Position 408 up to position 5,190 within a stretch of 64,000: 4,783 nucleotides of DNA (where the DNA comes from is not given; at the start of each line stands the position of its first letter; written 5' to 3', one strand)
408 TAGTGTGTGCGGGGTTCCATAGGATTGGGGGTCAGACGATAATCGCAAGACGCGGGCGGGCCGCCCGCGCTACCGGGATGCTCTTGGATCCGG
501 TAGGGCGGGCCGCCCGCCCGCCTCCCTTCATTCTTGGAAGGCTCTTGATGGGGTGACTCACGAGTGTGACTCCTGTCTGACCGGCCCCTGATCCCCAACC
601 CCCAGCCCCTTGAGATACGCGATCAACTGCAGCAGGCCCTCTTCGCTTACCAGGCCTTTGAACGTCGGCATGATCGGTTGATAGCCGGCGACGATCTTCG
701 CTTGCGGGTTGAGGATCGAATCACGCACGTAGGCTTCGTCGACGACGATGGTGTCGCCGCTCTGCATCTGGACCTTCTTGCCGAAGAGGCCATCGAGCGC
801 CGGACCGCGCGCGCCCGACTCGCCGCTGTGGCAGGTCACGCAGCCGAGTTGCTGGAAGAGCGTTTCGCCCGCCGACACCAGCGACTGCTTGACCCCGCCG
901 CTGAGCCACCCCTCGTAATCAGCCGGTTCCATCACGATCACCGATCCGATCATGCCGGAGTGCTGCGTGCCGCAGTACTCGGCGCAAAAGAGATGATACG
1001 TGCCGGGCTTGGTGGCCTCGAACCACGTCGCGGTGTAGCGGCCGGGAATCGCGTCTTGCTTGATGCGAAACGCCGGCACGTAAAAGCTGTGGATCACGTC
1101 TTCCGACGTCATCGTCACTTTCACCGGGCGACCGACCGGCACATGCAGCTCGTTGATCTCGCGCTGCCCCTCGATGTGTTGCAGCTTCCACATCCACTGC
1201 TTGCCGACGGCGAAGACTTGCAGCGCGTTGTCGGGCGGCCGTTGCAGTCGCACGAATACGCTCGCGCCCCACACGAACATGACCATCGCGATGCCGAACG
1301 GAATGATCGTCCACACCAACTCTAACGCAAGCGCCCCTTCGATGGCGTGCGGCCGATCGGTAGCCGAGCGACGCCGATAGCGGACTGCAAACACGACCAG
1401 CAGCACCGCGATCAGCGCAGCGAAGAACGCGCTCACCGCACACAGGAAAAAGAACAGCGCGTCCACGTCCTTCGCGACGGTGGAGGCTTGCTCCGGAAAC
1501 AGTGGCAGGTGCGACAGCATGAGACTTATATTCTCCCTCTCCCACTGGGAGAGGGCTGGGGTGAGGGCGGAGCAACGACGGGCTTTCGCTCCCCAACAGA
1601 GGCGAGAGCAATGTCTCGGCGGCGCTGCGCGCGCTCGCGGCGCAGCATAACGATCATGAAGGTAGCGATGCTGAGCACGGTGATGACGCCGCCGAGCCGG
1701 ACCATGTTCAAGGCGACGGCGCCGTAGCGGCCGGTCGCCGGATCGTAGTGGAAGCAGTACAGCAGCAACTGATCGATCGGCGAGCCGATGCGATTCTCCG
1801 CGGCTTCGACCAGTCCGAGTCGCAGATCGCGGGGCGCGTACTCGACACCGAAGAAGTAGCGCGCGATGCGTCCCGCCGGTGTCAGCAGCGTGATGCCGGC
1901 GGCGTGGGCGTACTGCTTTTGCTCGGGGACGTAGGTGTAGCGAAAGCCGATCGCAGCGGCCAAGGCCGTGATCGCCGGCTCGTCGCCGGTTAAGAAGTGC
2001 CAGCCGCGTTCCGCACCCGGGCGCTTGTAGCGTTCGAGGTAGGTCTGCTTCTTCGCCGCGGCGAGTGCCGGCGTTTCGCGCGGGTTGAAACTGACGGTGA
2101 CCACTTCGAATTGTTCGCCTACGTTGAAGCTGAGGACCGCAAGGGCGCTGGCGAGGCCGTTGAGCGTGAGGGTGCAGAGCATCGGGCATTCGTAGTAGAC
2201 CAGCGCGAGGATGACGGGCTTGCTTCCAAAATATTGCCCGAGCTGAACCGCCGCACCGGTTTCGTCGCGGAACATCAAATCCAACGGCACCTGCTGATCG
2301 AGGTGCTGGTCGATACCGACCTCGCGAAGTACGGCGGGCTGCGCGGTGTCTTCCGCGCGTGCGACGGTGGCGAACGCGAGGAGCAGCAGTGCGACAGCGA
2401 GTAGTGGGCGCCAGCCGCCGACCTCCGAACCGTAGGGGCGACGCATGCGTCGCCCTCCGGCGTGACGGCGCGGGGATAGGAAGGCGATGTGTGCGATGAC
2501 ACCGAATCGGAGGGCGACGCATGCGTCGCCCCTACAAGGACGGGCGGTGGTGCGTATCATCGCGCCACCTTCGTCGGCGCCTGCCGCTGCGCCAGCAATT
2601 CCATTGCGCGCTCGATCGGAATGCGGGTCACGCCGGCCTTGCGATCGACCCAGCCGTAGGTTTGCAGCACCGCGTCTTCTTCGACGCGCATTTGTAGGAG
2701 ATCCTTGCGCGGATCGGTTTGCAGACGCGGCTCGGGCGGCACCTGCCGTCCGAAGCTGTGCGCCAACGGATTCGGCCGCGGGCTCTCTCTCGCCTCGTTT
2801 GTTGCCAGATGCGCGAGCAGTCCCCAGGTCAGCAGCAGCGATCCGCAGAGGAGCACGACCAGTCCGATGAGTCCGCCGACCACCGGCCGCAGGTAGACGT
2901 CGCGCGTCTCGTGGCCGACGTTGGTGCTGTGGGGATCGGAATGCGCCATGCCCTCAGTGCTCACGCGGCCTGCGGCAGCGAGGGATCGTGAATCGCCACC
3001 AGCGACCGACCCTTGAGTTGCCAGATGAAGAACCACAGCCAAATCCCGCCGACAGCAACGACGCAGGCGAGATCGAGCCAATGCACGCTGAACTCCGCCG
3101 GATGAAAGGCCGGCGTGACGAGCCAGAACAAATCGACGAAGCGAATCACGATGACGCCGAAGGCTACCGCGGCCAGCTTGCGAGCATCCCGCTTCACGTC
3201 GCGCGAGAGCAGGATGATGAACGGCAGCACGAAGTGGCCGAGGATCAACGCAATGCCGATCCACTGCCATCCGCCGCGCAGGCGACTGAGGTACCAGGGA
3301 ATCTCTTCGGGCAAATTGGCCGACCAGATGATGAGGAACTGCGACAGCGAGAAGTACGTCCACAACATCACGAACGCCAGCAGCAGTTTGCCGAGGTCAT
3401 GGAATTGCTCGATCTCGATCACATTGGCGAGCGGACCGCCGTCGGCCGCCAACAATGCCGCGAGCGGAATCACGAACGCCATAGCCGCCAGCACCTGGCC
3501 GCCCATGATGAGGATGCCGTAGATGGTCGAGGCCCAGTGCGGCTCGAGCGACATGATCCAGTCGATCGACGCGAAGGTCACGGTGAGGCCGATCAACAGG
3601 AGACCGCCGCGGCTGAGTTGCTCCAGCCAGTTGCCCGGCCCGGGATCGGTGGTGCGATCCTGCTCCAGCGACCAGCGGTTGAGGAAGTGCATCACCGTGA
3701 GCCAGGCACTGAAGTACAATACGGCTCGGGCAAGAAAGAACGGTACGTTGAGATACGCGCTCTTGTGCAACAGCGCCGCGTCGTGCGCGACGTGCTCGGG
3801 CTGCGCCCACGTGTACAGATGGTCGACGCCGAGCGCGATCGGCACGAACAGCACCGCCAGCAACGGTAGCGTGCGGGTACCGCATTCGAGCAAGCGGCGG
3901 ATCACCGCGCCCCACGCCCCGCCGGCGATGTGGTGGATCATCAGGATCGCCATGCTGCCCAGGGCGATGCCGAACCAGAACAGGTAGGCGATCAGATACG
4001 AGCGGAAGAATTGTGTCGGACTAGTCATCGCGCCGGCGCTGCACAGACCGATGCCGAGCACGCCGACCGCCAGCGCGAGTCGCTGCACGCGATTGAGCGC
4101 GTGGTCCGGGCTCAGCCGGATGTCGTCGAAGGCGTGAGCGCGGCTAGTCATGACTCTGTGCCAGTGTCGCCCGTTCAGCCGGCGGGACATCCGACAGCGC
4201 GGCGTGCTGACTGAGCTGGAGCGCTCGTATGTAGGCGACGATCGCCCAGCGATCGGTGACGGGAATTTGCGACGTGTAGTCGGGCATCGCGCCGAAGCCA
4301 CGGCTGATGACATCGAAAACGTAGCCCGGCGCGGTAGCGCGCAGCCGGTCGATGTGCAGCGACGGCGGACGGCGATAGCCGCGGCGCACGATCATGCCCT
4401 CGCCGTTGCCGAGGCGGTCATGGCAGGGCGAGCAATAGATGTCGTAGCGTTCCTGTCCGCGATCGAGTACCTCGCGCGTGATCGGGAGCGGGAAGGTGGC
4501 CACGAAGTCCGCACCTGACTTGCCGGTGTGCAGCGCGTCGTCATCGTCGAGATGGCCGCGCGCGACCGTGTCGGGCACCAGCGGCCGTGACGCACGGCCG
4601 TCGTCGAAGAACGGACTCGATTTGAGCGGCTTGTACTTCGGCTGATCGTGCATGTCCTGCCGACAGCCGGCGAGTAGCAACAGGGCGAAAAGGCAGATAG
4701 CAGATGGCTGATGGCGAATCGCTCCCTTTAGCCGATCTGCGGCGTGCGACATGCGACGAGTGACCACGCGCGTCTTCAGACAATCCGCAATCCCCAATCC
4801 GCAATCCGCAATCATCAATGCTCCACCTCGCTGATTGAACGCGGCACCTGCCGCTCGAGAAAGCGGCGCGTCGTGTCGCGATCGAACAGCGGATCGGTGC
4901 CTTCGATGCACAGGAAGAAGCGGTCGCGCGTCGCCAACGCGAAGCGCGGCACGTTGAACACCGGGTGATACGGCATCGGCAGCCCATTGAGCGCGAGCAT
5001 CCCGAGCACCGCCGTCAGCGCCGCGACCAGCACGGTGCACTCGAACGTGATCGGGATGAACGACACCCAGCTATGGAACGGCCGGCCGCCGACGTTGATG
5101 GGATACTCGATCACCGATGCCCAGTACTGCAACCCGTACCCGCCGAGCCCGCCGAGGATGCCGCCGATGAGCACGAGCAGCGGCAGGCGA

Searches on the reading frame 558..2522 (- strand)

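Call 47: search_protein_families(library=pfam, max_evalue=0.00001, proteins=[window:558-2522:-])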
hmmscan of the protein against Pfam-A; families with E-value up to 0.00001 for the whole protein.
window:558-2522:- (654 aa): 4 families
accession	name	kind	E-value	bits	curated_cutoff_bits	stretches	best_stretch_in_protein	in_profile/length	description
PF00116.26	COX2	-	1.3e-19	70.7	22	1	457-524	46-113/120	Cytochrome C oxidase subunit II, periplasmic domain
PF13473.12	Cupredoxin_1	-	3.9e-06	27.3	27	1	451-517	29-95/104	Cupredoxin-like domain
PF02790.20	COX2_TM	-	5.6e-06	26.9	22.8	1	342-415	8-81/88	Cytochrome C oxidase subunit II, transmembrane domain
PF00034.26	Cytochrom_C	-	7.1e-06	27.7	21.3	0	550-640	2-89/90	Cytochrome c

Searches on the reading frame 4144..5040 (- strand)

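Call 47: search_protein_families(library=pfam, max_evalue=0.00001, proteins=[window:4144-5040:-])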
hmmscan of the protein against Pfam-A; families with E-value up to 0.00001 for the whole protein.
window:4144-5040:- (298 aa): 1 family
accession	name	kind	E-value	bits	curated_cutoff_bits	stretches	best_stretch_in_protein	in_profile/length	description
PF13442.11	Cytochrome_CBB3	-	2.9e-13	50.4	27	1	192-271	3-68/68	Cytochrome C oxidase, cbb3-type, subunit III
